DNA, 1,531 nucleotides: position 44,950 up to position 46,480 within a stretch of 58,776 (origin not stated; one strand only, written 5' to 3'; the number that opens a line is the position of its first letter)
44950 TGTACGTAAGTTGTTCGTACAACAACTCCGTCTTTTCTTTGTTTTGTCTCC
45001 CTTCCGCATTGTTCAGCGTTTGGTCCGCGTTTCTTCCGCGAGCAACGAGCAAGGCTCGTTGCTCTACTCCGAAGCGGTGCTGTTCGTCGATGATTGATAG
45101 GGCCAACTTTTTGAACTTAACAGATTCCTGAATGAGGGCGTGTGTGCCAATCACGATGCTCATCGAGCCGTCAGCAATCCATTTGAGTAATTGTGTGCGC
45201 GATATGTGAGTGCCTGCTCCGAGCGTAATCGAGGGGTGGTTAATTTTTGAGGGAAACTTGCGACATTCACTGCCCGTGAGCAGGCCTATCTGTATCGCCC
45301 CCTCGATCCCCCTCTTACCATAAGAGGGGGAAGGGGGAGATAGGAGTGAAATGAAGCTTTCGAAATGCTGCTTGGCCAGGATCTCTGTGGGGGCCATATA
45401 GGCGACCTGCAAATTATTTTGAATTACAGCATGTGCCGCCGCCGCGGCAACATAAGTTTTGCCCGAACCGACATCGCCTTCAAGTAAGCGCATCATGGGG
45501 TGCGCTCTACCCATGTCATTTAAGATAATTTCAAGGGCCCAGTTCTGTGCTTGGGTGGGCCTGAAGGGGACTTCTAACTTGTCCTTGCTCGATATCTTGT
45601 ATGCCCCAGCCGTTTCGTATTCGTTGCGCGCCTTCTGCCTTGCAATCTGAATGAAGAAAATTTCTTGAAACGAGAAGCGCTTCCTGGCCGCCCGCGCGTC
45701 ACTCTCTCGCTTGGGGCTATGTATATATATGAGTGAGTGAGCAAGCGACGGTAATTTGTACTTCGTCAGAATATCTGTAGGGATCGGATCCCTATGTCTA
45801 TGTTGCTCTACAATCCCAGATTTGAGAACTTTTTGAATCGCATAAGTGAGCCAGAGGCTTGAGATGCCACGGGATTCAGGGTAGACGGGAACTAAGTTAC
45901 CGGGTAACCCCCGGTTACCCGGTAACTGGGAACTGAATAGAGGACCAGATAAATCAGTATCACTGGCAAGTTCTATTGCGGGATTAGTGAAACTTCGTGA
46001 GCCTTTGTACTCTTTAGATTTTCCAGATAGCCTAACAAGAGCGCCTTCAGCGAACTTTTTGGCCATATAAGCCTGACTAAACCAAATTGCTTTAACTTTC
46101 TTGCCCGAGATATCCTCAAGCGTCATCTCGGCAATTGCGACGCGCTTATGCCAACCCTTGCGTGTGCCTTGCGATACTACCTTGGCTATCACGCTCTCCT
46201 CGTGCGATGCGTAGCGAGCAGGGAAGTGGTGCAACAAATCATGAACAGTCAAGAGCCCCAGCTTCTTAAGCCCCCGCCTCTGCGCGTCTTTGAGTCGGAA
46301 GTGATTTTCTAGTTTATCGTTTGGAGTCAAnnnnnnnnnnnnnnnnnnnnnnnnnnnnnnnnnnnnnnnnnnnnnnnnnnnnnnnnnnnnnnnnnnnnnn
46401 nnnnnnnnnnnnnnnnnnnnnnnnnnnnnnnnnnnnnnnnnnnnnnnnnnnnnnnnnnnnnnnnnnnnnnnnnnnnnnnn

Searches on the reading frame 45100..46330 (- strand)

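Call 33: find_homologous_proteins(query=window:45100-46330:-, max_evalue=1e-20)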
Query window:45100-46330:- (410 aa): 7086 proteins with E <= 1e-20 among 8000 candidates; the best 120 are listed.
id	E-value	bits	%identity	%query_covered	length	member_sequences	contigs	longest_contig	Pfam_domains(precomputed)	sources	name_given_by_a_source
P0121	3.3e-183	628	73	100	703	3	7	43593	PF00270.36,PF13604.13,PF17191.11,PF00271.38,PF19833.5,PF04851.22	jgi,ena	-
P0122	3.1e-174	598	69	100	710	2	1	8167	PF00270.36,PF17191.11,PF00271.38,PF01336.32,PF19833.5,PF04851.22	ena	-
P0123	2.0e-172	592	70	100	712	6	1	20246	PF00270.36,PF17191.11,PF00271.38,PF19833.5,PF04851.22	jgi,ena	-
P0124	1.3e-154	533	66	95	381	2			PF00270.36,PF17191.11,PF04851.22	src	-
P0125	3.5e-152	525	63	100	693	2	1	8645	PF00270.36,PF17191.11,PF00271.38,PF19833.5,PF04851.22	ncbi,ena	ncbi:MAG TPA: ATP-dependent DNA helicase RecG [Candidatus Paceibacterota bacterium]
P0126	2.9e-149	516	62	100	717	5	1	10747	PF00270.36,PF17191.11,PF00271.38,PF19833.5,PF04851.22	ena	-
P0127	3.4e-146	506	62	100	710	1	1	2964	PF00270.36,PF17191.11,PF00271.38,PF19833.5,PF04851.22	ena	-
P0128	4.1e-138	479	59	100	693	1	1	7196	PF00270.36,PF17191.11,PF00271.38,PF19833.5,PF04851.22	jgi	jgi:ATP-dependent DNA helicase RecG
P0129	4.5e-138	479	61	95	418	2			PF00270.36,PF17191.11,PF04851.22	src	-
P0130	1.2e-135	471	57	100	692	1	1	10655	PF00270.36,PF13604.13,PF17191.11,PF00271.38,PF19833.5,PF04851.22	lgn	-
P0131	2.5e-130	453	57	99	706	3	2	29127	PF00270.36,PF17191.11,PF00271.38,PF19833.5,PF04851.22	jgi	-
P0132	6.1e-116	406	72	63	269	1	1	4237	PF17191.11,PF01336.32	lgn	-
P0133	2.9e-106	374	49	99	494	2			PF00270.36,PF17191.11,PF01336.32,PF04851.22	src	-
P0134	2.9e-106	374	50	100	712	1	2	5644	PF00270.36,PF17191.11,PF00271.38,PF01336.32,PF19833.5,PF04851.22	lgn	-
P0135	4.8e-106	374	49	100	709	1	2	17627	PF00270.36,PF17191.11,PF00271.38,PF01336.32,PF22590.3,PF19833.5,PF04851.22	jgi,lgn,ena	-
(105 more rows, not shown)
